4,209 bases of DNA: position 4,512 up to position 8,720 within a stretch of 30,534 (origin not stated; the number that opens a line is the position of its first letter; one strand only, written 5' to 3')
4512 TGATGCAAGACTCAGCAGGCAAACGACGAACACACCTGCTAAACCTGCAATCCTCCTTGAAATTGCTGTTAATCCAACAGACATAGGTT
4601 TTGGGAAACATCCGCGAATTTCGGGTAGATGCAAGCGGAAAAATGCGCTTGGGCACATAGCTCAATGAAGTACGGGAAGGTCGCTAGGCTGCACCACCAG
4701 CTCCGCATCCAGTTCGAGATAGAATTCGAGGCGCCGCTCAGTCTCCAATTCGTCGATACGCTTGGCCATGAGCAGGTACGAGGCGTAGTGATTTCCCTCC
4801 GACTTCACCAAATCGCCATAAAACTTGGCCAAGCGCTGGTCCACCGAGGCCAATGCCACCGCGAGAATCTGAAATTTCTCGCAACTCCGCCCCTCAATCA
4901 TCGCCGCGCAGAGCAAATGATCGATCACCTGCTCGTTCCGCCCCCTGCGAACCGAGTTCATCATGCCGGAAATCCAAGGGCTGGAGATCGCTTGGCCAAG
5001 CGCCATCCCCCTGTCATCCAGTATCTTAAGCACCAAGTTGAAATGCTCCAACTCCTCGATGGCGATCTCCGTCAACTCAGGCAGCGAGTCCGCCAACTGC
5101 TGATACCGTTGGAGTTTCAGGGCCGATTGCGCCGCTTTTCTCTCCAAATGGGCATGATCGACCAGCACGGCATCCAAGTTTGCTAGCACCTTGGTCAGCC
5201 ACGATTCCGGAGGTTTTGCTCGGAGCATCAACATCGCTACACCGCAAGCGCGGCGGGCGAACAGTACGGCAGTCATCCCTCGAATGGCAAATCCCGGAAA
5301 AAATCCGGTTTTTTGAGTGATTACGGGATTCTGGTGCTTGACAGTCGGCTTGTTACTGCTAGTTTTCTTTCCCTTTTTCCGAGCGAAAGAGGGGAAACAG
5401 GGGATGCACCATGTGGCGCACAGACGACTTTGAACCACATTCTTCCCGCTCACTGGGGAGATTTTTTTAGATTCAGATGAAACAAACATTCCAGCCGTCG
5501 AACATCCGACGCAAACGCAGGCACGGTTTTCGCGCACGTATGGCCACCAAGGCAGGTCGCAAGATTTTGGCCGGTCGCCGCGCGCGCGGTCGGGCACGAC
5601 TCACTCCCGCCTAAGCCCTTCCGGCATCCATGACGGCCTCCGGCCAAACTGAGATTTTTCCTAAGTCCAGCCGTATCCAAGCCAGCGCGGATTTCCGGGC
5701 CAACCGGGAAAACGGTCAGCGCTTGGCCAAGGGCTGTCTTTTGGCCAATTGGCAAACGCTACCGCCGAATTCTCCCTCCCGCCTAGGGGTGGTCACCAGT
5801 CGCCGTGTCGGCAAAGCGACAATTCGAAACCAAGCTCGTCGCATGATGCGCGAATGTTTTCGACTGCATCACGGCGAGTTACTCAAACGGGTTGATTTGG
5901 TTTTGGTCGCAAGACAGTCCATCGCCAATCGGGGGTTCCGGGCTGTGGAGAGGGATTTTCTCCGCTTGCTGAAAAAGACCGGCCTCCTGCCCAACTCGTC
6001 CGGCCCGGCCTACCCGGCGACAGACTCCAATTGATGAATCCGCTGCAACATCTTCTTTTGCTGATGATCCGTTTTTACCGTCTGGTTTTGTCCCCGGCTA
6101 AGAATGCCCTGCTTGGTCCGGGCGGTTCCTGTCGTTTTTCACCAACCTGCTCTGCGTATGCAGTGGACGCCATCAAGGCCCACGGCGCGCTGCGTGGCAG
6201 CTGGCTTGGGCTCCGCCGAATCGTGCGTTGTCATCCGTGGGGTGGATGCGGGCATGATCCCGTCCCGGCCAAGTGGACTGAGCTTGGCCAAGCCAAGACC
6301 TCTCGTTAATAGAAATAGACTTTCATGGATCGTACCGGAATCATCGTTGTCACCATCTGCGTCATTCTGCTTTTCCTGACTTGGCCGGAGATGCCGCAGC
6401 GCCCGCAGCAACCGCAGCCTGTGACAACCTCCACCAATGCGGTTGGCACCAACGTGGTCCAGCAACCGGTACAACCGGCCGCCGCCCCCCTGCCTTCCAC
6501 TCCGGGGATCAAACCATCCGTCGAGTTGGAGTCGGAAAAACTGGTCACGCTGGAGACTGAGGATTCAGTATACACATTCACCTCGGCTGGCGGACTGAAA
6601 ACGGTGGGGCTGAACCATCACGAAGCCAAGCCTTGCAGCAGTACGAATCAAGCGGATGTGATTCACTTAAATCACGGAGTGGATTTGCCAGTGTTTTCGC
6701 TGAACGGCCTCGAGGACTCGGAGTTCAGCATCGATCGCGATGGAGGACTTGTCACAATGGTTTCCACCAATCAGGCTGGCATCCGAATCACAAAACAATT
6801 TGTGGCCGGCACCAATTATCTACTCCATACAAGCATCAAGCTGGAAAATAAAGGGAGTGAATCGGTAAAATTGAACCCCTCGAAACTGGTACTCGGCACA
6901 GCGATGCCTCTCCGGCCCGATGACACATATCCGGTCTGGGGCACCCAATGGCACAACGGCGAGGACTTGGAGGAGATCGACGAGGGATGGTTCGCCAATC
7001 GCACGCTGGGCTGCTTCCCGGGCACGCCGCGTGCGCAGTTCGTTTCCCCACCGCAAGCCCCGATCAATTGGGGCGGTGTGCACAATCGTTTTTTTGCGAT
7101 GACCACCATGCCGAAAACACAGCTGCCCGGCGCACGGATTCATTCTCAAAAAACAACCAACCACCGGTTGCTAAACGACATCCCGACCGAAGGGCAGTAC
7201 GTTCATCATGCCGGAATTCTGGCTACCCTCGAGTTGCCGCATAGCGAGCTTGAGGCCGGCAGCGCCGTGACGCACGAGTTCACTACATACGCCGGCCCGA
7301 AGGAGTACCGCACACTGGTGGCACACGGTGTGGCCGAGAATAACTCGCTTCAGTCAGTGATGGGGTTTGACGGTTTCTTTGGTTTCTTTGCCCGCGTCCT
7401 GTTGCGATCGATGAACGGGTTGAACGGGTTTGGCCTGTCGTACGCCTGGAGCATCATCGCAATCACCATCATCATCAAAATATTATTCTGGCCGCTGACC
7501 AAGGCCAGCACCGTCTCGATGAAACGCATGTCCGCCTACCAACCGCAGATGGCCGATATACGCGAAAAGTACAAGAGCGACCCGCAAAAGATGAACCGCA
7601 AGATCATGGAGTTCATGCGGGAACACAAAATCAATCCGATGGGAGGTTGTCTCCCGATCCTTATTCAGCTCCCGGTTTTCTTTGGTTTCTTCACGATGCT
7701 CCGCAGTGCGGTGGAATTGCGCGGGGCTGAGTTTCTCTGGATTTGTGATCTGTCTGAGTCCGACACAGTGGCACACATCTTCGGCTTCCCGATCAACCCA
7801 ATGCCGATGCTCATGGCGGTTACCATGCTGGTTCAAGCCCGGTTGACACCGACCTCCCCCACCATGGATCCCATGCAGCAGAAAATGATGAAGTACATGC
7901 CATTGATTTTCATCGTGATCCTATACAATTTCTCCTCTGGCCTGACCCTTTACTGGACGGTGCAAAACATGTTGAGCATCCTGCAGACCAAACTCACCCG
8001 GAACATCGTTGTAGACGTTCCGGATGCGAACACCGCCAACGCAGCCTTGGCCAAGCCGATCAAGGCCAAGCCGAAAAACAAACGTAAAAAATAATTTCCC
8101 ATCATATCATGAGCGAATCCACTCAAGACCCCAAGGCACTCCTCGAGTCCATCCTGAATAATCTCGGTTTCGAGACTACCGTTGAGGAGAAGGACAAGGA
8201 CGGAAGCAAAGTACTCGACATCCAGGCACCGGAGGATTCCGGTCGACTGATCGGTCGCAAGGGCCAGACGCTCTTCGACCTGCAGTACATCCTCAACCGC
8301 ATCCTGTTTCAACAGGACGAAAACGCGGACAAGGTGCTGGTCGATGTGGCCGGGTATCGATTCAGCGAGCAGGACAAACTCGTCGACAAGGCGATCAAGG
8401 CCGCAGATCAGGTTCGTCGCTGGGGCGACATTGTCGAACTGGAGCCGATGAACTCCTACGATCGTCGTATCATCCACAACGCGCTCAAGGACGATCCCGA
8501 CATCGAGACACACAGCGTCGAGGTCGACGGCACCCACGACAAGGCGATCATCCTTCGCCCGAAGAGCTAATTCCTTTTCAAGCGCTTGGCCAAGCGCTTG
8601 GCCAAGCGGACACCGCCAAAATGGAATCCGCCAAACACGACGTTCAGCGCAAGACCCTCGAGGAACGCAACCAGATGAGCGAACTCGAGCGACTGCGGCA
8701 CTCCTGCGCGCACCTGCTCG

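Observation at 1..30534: Highly iterated 16-bp perfect palindrome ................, about 1.1 copies per kb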

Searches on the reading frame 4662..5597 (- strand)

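Call 7: search_protein_families(library=ncbifam, proteins=[window:4662-5597:-])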
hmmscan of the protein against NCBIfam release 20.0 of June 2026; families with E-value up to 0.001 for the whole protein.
window:4662-5597:- (311 aa): 1 family
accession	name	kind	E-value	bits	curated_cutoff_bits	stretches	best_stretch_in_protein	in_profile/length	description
NF047790.1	tRNAmsioHdxaseMiaE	equivalog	8.1e-34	117.4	320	2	179-305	117-240/251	tRNA isopentenyl-2-thiomethyl-A-37 hydroxylase MiaE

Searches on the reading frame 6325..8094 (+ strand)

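Call 7: search_protein_families(library=ncbifam, proteins=[window:6325-8094:+])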
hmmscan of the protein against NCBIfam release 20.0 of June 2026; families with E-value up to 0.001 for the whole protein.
window:6325-8094:+ (589 aa): 22 families
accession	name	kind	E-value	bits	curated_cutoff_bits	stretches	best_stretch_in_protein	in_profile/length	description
NF002352.0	PRK01318.1-3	equivalog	3.1e-76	257.7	447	1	300-559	304-550/562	membrane protein insertase YidC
NF002357.0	PRK01318.2-4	equivalog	3e-73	247.4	479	1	317-559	284-513/532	membrane protein insertase YidC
NF002353.0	PRK01318.1-4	equivalog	3.2e-70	237.4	365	1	142-567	169-581/596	membrane protein insertase YidC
TIGR03592.1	yidC_oxa1_cterm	subfamily_domain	4.2e-62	209.6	84.3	1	372-559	1-190/191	membrane protein insertase YidC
NF002351.0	PRK01318.1-1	equivalog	3.4e-58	197.7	740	1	310-557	295-529/545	membrane protein insertase YidC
NF002355.0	PRK01318.2-2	equivalog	3.1e-55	187.8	891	1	245-559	278-594/602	membrane protein insertase YidC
NF002354.0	PRK01318.2-1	equivalog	5.3e-54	183.6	1094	1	319-561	304-533/548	membrane protein insertase YidC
NF002356.0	PRK01318.2-3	equivalog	1.7e-48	165.5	460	1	244-564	253-577/627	membrane protein insertase YidC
NF002168.0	PRK01001.1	equivalog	1.5e-47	162.5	670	1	254-562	448-778/795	membrane protein insertase YidC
NF002359.0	PRK01318.2-6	equivalog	5.9e-41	140.5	600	1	283-586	299-601/624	membrane protein insertase YidC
NF002358.0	PRK01318.2-5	equivalog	2.5e-40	138.8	605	1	313-556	275-533/545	membrane protein insertase YidC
NF002803.0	PRK02944.1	equivalog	6.4e-36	124.1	377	1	367-560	53-242/255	YidC family membrane integrase SpoIIIJ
NF002350.0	PRK01315.1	equivalog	1e-32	113.6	282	2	369-492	38-161/329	membrane protein insertase YidC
NF002734.0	PRK02654.1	equivalog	1.5e-26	93.2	324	1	357-461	11-118/384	membrane protein insertase YidC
NF002899.0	PRK03449.1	equivalog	5.2e-24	85.1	276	1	370-462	29-121/359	membrane protein insertase YidC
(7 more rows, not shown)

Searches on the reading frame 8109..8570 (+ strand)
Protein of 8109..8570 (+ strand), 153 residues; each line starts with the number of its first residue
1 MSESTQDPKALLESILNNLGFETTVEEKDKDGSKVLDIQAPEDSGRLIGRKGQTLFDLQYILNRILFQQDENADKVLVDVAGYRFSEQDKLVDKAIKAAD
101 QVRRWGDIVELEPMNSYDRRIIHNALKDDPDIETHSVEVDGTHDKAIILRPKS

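Call 7: search_protein_families(library=ncbifam, proteins=[window:8109-8570:+])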
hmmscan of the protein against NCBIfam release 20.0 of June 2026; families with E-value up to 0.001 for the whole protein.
window:8109-8570:+ (153 aa): 2 families
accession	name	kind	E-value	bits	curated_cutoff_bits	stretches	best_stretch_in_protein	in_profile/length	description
NF041568.1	Jag_EloR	equivalog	2.1e-30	106.2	145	1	5-138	59-192/203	RNA-binding cell elongation regulator Jag/EloR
NF002761.0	PRK02821.1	equivalog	0.00084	19.3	106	0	22-65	19-63/77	RNA-binding protein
